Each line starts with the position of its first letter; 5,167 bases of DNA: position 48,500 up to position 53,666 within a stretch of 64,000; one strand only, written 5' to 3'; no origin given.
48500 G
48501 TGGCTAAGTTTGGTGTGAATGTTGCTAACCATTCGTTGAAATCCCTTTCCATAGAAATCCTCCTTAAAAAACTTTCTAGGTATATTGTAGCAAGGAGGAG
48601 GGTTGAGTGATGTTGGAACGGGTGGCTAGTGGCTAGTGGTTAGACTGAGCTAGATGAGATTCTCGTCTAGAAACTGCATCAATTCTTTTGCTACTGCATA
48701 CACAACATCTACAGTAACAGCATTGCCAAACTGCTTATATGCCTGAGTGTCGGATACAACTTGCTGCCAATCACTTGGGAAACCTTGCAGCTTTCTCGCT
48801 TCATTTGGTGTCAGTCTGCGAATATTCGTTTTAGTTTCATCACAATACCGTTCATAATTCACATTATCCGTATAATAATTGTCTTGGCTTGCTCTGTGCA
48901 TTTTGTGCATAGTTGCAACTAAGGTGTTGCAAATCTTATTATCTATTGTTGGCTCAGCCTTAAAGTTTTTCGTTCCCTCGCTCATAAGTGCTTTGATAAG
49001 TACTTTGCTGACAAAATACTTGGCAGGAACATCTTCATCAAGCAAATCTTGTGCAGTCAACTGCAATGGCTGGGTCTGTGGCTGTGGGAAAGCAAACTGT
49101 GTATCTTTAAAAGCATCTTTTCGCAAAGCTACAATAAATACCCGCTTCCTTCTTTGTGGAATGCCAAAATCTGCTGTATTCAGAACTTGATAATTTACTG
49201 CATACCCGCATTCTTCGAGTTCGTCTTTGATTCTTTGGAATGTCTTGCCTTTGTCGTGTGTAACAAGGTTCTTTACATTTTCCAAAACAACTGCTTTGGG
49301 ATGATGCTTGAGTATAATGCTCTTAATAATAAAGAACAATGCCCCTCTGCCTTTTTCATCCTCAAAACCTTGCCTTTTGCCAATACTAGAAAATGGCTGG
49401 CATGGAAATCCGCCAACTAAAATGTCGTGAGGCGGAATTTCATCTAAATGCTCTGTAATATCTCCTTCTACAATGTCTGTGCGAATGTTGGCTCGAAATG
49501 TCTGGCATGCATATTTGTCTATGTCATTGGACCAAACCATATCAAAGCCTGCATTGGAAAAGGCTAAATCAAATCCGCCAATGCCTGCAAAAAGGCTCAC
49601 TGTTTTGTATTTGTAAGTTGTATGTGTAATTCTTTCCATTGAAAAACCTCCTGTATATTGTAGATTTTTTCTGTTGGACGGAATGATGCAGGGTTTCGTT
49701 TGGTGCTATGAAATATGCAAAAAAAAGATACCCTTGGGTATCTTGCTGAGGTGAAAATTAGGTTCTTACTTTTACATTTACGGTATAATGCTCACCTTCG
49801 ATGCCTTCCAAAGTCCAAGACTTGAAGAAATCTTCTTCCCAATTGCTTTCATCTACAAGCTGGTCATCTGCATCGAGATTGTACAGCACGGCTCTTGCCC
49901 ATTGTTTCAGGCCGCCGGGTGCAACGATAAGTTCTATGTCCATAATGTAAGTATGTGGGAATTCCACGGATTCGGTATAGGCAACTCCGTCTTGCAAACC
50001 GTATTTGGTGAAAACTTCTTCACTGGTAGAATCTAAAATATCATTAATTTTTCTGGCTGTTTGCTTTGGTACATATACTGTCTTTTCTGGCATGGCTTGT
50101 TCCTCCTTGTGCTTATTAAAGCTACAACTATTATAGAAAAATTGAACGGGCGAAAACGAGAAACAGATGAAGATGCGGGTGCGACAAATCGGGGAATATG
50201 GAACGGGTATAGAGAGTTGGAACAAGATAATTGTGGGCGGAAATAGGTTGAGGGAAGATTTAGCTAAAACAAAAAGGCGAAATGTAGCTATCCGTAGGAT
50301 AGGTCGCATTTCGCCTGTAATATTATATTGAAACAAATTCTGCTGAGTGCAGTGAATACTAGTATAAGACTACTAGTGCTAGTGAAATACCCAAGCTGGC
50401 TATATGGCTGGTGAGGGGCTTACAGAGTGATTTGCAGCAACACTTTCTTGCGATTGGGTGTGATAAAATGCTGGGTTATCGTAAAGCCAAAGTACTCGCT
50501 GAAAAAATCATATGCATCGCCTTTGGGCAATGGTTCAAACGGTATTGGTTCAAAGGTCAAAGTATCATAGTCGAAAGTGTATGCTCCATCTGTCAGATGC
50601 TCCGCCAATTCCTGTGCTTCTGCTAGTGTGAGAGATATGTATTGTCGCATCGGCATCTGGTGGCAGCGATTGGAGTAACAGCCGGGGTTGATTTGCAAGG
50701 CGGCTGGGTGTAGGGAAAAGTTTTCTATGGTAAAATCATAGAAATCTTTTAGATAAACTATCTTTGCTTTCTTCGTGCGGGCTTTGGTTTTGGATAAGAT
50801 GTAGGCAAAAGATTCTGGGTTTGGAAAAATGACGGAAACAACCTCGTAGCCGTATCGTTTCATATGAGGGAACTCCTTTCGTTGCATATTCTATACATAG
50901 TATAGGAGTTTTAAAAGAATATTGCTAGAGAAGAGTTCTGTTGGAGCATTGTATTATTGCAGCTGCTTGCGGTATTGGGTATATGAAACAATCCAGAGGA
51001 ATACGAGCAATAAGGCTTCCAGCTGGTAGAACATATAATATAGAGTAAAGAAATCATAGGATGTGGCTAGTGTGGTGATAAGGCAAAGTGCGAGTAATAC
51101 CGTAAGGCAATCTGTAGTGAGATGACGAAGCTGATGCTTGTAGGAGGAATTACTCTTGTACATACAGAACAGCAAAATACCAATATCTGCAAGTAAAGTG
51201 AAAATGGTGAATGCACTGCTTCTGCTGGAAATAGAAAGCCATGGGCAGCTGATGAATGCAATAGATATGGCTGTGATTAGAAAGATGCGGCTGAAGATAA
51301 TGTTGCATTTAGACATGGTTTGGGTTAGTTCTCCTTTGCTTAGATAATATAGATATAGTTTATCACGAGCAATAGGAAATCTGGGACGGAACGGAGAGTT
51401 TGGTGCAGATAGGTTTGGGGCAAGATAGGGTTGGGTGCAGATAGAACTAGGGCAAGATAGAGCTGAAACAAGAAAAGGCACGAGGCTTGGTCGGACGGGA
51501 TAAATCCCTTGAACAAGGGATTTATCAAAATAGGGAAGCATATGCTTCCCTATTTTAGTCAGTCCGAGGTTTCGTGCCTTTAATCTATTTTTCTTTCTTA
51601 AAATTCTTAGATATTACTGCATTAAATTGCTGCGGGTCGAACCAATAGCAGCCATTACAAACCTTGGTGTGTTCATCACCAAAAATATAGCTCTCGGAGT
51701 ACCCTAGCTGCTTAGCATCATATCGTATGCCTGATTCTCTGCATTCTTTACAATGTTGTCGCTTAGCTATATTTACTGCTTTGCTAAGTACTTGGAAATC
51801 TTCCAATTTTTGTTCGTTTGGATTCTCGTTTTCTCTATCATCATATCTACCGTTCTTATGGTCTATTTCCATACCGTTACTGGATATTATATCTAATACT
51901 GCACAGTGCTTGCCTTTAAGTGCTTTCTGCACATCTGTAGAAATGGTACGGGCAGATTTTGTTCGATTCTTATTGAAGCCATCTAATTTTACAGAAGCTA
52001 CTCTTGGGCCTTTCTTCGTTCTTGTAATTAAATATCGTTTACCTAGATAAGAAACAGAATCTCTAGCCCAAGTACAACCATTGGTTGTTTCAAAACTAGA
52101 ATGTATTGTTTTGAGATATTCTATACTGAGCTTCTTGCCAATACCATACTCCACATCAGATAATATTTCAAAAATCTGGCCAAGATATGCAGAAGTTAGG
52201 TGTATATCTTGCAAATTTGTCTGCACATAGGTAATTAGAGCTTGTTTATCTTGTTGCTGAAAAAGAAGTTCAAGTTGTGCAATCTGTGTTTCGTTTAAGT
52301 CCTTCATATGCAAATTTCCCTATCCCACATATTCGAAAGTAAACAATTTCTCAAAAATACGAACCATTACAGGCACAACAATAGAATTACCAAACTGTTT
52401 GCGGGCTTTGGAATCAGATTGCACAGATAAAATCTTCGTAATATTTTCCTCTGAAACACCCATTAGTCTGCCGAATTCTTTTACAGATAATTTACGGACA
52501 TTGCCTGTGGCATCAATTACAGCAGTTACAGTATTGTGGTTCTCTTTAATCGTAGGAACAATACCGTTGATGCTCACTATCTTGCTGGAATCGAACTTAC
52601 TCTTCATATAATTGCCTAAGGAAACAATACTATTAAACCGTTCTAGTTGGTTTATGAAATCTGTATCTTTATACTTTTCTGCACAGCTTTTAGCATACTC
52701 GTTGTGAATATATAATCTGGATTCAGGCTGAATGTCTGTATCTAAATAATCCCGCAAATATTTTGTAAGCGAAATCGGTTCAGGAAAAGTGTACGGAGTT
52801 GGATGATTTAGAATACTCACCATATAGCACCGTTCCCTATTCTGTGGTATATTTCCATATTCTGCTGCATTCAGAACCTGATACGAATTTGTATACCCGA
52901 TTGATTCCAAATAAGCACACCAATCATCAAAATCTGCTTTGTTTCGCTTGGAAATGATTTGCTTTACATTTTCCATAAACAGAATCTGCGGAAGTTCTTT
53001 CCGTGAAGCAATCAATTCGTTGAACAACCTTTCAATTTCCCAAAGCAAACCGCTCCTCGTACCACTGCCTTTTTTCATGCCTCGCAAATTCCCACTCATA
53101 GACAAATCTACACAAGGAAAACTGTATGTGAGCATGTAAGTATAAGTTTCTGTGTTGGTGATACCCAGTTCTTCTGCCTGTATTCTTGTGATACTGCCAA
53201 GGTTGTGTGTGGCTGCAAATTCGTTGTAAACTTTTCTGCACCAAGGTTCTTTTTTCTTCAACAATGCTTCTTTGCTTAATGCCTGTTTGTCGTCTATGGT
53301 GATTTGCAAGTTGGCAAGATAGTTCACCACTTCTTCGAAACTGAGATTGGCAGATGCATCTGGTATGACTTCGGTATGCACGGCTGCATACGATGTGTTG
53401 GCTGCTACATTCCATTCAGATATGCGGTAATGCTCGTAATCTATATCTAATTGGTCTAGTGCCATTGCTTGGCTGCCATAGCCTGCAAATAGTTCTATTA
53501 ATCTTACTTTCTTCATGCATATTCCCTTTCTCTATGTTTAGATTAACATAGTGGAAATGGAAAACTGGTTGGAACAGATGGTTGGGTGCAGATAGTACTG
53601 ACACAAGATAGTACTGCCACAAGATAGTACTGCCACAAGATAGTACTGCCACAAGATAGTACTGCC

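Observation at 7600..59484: Family of composite intergenic hairpin elements whose stems covary between copies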

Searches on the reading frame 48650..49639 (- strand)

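Call 18: search_protein_families(library=pfam, proteins=[window:48650-49639:-], max_evalue=0.01)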
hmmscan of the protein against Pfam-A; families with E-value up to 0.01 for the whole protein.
window:48650-49639:- (329 aa): 2 families
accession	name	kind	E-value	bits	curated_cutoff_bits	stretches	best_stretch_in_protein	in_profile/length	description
PF00145.23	DNA_methylase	-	5.2e-93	312.4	22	1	11-321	1-323/324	C-5 cytosine-specific DNA methylase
PF02475.24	TRM5-TYW2_MTfase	-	0.0098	16.3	28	0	13-62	40-90/164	TRM5/TYW2 methyltransferase domain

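Call 19: search_protein_families(library=phrogs, proteins=[window:48650-49639:-], max_evalue=0.001)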
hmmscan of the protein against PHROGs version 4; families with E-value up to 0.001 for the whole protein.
window:48650-49639:- (329 aa): 14 families
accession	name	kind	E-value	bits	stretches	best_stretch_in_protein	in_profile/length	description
phrog_116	-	other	5.4e-94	317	1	6-326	203-495/779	DNA methyltransferase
phrog_363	-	other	4.7e-57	194.6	1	7-323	50-315/327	DNA methyltransferase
phrog_16427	-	other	3.1e-18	67.3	1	270-326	114-174/235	DNA methyltransferase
phrog_16528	-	other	1.6e-15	58.3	1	255-326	165-223/236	DNA methyltransferase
phrog_36001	-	unknown function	2.2e-15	56.9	1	111-322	500-696/715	-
phrog_26324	-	other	4e-14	54.1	1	253-325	127-208/210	DNA methyltransferase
phrog_17284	-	unknown function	1.2e-13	51.9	1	259-324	145-214/245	-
phrog_5999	-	other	5.5e-09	37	1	12-105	4-103/109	DNA methyltransferase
phrog_864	-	DNA, RNA and nucleotide metabolism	5e-07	29.5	1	46-141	680-764/1064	DNA primase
phrog_29583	-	other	7.2e-07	29.3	1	72-175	80-192/468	DNA methyltransferase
phrog_13621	-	unknown function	9.9e-07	29.7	1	271-319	52-107/121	-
phrog_8411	-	unknown function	5.6e-05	24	1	269-307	164-206/206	-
phrog_757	-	other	6.9e-05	23.1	1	6-121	10-127/247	DNA methyltransferase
phrog_32758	-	other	0.00042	21.1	1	138-173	9-44/154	DNA methyltransferase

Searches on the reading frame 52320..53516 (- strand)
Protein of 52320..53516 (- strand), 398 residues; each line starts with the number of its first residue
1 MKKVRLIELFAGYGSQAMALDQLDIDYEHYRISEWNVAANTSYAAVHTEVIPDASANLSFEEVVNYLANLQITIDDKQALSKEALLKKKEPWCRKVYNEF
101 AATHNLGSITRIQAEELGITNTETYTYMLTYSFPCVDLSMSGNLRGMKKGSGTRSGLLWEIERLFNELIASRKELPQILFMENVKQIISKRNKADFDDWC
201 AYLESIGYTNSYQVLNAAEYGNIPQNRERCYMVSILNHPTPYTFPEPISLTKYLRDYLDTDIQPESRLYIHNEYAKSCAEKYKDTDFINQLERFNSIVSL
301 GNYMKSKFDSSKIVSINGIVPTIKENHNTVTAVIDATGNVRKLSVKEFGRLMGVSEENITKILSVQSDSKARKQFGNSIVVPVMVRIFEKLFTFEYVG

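Call 18: search_protein_families(library=pfam, proteins=[window:52320-53516:-], max_evalue=0.01)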
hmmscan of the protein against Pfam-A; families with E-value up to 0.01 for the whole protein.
window:52320-53516:- (398 aa): 1 family
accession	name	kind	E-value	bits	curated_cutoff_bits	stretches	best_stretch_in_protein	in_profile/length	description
PF00145.23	DNA_methylase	-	4e-50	171.5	22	1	78-392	21-323/324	C-5 cytosine-specific DNA methylase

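Call 19: search_protein_families(library=phrogs, proteins=[window:52320-53516:-], max_evalue=0.001)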
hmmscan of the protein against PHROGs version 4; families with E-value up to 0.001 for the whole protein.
window:52320-53516:- (398 aa): 6 families
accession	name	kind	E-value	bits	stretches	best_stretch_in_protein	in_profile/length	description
phrog_116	-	other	3.9e-54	185.2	1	90-393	238-491/779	DNA methyltransferase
phrog_363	-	other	9e-25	88.5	1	91-238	85-217/327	DNA methyltransferase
phrog_17284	-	unknown function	5.3e-07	30.2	1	324-391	143-210/245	-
phrog_16427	-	other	6.1e-07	30.4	1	332-392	108-169/235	DNA methyltransferase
phrog_16528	-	other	0.00022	21.8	1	311-393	141-219/236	DNA methyltransferase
phrog_26324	-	other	0.00025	22.1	1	328-391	136-203/210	DNA methyltransferase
